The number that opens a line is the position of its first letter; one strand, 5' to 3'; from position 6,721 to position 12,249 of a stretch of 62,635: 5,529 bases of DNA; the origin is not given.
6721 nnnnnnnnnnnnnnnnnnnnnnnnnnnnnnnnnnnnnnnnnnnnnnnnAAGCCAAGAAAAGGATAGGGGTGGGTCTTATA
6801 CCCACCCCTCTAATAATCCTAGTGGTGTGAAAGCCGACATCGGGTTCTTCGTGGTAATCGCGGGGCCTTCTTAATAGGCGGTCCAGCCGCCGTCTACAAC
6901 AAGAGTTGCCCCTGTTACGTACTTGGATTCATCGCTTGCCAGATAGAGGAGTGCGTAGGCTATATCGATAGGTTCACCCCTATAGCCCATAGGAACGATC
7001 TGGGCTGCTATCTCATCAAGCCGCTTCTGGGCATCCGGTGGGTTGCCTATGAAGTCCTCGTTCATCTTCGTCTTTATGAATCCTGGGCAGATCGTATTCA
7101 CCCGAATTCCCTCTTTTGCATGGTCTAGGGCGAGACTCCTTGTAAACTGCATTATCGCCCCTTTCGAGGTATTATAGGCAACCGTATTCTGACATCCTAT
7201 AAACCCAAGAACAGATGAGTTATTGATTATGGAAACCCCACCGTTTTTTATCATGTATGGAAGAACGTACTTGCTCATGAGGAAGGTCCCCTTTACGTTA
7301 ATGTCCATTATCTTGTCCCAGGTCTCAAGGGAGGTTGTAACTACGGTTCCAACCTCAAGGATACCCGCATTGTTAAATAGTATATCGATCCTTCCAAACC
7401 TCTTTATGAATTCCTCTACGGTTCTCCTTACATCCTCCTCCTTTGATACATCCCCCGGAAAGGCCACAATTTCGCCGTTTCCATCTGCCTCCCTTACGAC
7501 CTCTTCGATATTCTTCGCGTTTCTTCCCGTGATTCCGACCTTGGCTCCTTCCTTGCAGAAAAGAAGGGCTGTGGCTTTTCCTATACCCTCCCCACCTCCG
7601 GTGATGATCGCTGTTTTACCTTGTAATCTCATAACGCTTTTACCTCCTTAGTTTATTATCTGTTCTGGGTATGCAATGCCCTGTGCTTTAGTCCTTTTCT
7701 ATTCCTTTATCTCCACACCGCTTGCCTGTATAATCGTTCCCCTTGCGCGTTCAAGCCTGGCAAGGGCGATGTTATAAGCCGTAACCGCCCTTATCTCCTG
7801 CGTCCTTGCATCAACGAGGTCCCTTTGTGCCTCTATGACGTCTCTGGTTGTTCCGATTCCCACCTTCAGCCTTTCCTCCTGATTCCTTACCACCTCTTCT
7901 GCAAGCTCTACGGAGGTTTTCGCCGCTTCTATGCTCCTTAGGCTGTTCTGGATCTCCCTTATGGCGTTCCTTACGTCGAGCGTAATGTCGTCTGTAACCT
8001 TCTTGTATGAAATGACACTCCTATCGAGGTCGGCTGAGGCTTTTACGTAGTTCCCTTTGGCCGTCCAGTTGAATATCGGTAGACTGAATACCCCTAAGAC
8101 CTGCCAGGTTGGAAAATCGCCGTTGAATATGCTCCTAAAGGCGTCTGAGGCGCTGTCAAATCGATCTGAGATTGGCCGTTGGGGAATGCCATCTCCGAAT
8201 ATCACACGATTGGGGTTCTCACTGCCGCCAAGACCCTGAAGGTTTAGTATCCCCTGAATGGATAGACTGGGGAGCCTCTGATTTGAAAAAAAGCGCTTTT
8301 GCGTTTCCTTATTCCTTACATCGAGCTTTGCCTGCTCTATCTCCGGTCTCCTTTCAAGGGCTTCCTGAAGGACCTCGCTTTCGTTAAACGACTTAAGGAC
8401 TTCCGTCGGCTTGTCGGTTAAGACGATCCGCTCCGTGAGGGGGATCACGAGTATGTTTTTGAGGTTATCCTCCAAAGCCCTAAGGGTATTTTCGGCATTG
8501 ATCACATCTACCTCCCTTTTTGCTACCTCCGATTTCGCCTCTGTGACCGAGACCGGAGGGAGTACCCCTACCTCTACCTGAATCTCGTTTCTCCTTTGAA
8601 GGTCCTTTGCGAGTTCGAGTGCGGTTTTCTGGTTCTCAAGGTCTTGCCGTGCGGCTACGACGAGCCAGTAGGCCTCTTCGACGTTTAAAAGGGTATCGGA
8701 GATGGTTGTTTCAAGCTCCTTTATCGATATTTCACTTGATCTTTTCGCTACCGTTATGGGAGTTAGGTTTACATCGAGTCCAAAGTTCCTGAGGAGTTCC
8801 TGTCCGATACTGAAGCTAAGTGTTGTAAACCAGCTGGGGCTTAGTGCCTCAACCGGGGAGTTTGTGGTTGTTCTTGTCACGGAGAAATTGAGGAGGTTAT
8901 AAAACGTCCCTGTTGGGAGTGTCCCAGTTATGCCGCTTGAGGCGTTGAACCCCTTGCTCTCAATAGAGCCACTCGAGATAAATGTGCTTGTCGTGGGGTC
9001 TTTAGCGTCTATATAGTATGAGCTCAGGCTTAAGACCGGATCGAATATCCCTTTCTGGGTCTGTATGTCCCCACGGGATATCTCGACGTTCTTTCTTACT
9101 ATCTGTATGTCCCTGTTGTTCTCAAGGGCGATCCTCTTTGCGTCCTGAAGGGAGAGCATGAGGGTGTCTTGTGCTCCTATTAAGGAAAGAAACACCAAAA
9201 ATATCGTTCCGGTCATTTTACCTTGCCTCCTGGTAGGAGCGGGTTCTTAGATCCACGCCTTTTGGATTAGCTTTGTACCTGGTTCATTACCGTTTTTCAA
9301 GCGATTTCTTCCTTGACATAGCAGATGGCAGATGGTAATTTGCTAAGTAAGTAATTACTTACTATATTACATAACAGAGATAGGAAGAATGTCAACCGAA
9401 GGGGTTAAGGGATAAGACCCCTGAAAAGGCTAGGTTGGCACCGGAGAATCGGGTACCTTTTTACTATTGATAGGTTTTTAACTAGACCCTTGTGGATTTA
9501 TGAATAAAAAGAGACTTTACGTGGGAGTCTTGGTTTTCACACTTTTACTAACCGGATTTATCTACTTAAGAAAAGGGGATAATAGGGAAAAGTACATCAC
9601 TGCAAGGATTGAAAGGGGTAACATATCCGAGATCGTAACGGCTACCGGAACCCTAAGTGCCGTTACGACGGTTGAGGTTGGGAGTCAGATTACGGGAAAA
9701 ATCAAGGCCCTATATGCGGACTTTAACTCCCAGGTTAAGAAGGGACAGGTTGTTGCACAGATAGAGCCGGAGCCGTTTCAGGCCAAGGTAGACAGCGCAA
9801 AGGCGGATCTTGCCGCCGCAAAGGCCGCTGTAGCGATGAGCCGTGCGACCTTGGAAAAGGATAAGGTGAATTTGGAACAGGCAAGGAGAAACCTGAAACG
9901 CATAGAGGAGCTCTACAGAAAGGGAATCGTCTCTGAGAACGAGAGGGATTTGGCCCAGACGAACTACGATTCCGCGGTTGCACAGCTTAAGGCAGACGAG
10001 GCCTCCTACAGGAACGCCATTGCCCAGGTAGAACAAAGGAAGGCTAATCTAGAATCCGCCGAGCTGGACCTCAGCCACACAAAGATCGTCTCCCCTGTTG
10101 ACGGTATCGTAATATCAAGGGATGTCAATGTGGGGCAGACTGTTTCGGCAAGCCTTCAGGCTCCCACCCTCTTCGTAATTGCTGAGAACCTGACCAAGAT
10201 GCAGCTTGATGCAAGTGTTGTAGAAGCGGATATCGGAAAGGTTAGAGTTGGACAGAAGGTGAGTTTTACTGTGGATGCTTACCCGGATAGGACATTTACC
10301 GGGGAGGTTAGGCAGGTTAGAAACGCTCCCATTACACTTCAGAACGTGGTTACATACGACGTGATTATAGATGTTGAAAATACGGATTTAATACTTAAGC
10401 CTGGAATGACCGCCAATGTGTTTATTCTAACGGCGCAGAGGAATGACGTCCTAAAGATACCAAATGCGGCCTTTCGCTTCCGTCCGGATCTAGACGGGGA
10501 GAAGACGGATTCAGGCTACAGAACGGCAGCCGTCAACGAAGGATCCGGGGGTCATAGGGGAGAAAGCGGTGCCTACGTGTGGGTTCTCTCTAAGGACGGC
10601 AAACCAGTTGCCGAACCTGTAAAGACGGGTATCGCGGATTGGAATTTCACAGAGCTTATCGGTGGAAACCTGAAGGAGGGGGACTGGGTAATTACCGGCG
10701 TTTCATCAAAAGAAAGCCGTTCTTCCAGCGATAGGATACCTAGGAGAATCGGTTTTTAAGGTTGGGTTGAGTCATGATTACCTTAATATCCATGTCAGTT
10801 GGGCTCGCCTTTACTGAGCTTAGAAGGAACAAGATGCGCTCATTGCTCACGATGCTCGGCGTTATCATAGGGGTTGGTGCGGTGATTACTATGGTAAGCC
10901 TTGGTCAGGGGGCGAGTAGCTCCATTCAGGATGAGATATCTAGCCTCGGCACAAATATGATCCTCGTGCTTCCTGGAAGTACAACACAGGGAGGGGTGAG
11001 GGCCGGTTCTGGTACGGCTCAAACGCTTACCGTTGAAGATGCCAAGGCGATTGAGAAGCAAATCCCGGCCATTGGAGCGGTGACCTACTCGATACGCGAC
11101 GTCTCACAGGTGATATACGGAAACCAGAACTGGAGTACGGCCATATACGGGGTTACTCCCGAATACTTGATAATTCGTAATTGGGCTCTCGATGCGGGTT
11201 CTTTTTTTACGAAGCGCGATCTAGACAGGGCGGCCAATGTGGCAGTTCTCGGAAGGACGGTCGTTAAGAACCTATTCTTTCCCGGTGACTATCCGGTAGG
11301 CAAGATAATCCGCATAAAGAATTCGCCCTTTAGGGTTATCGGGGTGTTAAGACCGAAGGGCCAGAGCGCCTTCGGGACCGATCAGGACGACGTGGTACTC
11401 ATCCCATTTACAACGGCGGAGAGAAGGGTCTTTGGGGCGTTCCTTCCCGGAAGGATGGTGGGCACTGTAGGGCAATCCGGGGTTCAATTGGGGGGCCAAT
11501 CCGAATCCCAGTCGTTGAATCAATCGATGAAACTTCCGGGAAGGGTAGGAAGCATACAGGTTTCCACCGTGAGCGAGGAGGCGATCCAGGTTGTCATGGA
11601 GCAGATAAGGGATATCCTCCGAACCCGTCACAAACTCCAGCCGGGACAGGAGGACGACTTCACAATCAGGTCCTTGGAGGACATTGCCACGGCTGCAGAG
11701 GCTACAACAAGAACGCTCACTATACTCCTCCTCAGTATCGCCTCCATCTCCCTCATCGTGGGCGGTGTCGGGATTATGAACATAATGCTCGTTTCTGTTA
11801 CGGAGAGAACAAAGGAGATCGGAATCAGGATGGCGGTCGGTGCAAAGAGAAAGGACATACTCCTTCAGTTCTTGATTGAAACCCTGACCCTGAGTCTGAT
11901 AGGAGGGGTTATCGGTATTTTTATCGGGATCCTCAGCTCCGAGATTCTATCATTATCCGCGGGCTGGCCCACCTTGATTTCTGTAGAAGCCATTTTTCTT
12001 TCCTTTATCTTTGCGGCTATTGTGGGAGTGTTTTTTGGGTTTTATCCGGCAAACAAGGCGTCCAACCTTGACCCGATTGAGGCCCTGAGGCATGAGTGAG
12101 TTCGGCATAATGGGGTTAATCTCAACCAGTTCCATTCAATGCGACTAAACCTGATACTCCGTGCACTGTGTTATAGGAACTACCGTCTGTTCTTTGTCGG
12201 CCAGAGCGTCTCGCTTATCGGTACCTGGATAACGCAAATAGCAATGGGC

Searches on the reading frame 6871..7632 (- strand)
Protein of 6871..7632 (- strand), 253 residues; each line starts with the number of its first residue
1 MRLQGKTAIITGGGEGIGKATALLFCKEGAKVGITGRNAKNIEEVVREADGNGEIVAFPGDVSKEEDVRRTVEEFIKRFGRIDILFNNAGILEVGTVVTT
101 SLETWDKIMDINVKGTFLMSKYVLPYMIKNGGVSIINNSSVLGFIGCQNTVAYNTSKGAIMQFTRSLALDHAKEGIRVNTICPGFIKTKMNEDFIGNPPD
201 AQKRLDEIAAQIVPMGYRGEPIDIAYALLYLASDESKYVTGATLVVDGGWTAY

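Call 8: search_protein_families(library=pfam, proteins=[window:6871-7632:-])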
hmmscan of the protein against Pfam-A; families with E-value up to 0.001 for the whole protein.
window:6871-7632:- (253 aa): 5 families
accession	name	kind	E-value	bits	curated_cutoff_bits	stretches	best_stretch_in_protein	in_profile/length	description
PF13561.12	adh_short_C2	-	1.1e-66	225.2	27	1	15-251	6-236/236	Enoyl-(Acyl carrier protein) reductase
PF00106.31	adh_short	-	6.7e-60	202.3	26.6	1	6-193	1-189/195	short chain dehydrogenase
PF08659.16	KR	-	1.8e-13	51.2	22.6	1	7-157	2-153/180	KR domain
PF23441.1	SDR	-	2.2e-07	31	27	1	50-249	58-254/258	SDR-like rossmann domain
PF02882.25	THF_DHG_CYH_C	-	5.8e-05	22.9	27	1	2-50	33-81/160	Tetrahydrofolate dehydrogenase/cyclohydrolase, NAD(P)-binding domain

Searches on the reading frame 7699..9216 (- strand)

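Call 8: search_protein_families(library=pfam, proteins=[window:7699-9216:-])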
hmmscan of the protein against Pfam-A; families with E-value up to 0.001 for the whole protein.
window:7699-9216:- (505 aa): 1 family
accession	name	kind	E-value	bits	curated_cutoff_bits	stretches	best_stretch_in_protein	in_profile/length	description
PF02321.23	OEP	-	1e-50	172.6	22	2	280-491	2-185/187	Outer membrane efflux protein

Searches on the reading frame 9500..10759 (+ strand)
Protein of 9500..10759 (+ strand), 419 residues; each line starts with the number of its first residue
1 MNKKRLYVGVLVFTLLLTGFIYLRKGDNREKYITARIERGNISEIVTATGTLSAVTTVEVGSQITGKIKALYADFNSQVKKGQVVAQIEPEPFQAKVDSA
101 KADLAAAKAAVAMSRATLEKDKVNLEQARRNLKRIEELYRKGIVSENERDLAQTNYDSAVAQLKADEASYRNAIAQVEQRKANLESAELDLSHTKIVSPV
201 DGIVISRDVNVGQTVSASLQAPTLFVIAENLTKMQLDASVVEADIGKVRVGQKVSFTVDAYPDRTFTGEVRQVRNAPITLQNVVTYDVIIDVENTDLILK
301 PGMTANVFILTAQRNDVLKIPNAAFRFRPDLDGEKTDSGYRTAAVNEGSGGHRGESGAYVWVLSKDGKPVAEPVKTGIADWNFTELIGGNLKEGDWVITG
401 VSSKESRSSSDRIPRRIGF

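Call 8: search_protein_families(library=pfam, proteins=[window:9500-10759:+])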
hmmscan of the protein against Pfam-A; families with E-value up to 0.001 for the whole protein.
window:9500-10759:+ (419 aa): 3 families
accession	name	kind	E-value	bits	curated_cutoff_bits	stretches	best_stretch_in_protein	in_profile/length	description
PF16576.10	HlyD_D23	-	4.4e-22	78.8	30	1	48-305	8-214/214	Barrel-sandwich domain of CusB or HlyD membrane-fusion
PF13437.12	HlyD_3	-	8.9e-16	59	22.2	1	195-302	1-106/106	HlyD family secretion protein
PF02321.23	OEP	-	0.00097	19.4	22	0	79-179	84-184/187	Outer membrane efflux protein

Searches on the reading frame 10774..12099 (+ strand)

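Call 8: search_protein_families(library=pfam, proteins=[window:10774-12099:+])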
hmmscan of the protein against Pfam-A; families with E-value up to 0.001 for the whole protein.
window:10774-12099:+ (441 aa): 2 families
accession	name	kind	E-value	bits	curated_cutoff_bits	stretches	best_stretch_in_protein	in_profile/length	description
PF12704.14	MacB_PCD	-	7.5e-51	173.8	27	1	23-279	1-205/207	MacB-like periplasmic core domain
PF02687.27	FtsX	-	2.8e-22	79.5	25.5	1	321-434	2-120/120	FtsX-like permease C-terminal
